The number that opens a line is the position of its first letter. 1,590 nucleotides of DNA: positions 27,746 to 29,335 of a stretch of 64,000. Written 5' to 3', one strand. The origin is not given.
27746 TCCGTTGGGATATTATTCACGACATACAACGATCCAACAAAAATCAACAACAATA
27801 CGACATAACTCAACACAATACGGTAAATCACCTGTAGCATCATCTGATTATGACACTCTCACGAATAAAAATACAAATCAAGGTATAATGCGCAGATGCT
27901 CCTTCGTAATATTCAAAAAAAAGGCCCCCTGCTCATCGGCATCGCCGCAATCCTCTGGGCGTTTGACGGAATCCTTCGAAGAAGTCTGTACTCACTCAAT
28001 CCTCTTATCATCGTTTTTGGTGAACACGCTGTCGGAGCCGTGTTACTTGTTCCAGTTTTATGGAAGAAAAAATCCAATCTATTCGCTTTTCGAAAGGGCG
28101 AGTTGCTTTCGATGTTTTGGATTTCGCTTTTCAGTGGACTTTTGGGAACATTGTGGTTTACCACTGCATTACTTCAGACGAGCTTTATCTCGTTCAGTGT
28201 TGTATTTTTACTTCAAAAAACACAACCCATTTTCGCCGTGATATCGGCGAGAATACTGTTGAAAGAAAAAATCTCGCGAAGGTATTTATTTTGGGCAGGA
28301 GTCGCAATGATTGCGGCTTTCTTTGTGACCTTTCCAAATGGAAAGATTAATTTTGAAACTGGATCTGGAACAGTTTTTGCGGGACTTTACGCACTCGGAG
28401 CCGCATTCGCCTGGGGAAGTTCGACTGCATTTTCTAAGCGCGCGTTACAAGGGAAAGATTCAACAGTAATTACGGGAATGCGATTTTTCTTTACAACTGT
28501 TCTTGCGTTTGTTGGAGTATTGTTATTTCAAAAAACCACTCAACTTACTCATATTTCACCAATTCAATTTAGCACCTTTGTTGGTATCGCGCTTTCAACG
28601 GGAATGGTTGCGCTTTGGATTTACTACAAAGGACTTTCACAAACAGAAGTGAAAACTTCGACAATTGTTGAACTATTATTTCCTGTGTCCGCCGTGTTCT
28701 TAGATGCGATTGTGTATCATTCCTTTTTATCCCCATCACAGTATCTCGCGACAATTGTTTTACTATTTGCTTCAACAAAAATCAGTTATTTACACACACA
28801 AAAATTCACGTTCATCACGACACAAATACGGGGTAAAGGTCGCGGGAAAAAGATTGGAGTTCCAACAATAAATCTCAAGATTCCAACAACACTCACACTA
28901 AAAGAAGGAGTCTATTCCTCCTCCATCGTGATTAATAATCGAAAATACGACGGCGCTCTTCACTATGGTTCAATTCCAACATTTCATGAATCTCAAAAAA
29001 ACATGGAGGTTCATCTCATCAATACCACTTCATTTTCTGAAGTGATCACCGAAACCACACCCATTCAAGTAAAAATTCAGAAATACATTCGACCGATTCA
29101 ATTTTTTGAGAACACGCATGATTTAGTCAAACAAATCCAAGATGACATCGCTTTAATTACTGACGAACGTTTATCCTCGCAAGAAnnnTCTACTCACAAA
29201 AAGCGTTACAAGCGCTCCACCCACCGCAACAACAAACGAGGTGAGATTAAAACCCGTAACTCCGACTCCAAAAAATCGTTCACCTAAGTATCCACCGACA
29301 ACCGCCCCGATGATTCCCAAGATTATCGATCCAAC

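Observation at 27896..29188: In-frame fusion of a RibN-like EamA/DMT transporter with a riboflavin kinase domain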

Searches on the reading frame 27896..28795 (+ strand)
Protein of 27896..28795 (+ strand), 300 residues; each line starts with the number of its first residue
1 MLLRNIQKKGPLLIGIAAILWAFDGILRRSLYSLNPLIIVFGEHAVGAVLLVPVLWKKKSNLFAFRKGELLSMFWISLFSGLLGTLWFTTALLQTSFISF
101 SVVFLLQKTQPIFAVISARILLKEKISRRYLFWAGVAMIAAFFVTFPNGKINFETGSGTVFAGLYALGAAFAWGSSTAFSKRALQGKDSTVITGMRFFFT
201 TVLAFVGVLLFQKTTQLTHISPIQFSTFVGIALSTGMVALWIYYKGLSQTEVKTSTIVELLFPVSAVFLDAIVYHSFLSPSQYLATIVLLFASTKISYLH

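Call 54: search_dna_similar(query=window:27896-28795:+, collection=plasmids, mode=protein, max_evalue=0.001, max_rows=40)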
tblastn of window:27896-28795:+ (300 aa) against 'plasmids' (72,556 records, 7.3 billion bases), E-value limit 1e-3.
Records with a match: 3; places in all: 3; records where one place covers at least 80% of the query: 2.
Best place of each record, by identity: <60% 3.
By first word of the organism name: Fusobacterium 1; Thermomicrobium 1; Agrobacterium 1.
By predicted mobility (MOB-suite, as given by PLSDB): non-mobilizable 2; conjugative 1.
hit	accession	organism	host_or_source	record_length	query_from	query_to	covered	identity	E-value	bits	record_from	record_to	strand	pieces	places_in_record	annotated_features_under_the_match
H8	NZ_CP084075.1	Fusobacterium vincentii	-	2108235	9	300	97%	37.1%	3e-41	159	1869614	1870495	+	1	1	none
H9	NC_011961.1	Thermomicrobium roseum DSM 5159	-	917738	4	299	99%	28.2%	6e-7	58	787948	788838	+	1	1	DMT family transporter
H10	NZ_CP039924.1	Agrobacterium tumefaciens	-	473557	88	297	70%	26.4%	5e-5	52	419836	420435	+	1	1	DMT family transporter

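Call 56: get_annotated_region(hit=H8, flank=2500)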
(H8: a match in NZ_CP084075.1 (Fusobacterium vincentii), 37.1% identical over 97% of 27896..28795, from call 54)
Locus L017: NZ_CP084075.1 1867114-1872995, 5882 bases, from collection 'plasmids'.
description: Fusobacterium vincentii strain SB055 plasmid pSB055A, complete sequence
organism: Fusobacterium vincentii (NCBI taxid 155615)
taxonomy: Bacteria; Fusobacteriota; Fusobacteriia; Fusobacteriales; Fusobacteriaceae; Fusobacterium; Fusobacterium vincentii
host: -; source: -; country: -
typing (MOB-suite, as given by PLSDB): non-mobilizable
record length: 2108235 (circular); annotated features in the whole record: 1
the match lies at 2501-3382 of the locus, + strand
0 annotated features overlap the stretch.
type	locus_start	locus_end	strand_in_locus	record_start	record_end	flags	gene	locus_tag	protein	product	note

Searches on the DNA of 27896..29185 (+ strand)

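Call 22: search_rna_families(sources=[L001, L004, L006, L007], threshold=gathering)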
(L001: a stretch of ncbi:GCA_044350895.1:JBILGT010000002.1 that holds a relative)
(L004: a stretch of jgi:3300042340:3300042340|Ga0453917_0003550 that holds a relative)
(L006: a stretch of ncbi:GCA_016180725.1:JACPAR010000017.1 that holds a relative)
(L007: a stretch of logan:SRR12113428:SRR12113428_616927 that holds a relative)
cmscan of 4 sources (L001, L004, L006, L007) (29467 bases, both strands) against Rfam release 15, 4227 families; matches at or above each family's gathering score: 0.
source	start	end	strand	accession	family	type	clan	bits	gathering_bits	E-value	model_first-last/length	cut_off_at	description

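Call 45: search_rna_families(sources=[L015, L016], threshold=gathering)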
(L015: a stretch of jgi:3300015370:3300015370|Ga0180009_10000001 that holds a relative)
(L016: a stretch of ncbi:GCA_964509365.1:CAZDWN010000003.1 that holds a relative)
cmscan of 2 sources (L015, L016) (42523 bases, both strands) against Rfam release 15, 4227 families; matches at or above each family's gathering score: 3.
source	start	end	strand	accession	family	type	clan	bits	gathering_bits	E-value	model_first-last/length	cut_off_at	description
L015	18857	19235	-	RF00023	tmRNA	Gene;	CL00001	121.3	47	4.9e-47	1-374/374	no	transfer-messenger RNA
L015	9815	9888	-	RF00005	tRNA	Gene; tRNA;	CL00001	72.5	29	4.3e-14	1-71/71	no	tRNA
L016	15717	15789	-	RF00005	tRNA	Gene; tRNA;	CL00001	55.1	29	2.7e-09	1-71/71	no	tRNA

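Call 59: search_rna_families(source=L017, threshold=gathering, show_alignments=1)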
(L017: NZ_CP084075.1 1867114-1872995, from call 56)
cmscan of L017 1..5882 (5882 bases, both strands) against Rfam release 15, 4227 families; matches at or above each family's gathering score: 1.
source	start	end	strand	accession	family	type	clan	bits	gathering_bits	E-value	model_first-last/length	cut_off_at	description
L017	2273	2388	+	RF00050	FMN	Cis-reg; riboswitch;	-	118.2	66.2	5.5e-28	1-138/138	no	FMN riboswitch aptamer (RFN element)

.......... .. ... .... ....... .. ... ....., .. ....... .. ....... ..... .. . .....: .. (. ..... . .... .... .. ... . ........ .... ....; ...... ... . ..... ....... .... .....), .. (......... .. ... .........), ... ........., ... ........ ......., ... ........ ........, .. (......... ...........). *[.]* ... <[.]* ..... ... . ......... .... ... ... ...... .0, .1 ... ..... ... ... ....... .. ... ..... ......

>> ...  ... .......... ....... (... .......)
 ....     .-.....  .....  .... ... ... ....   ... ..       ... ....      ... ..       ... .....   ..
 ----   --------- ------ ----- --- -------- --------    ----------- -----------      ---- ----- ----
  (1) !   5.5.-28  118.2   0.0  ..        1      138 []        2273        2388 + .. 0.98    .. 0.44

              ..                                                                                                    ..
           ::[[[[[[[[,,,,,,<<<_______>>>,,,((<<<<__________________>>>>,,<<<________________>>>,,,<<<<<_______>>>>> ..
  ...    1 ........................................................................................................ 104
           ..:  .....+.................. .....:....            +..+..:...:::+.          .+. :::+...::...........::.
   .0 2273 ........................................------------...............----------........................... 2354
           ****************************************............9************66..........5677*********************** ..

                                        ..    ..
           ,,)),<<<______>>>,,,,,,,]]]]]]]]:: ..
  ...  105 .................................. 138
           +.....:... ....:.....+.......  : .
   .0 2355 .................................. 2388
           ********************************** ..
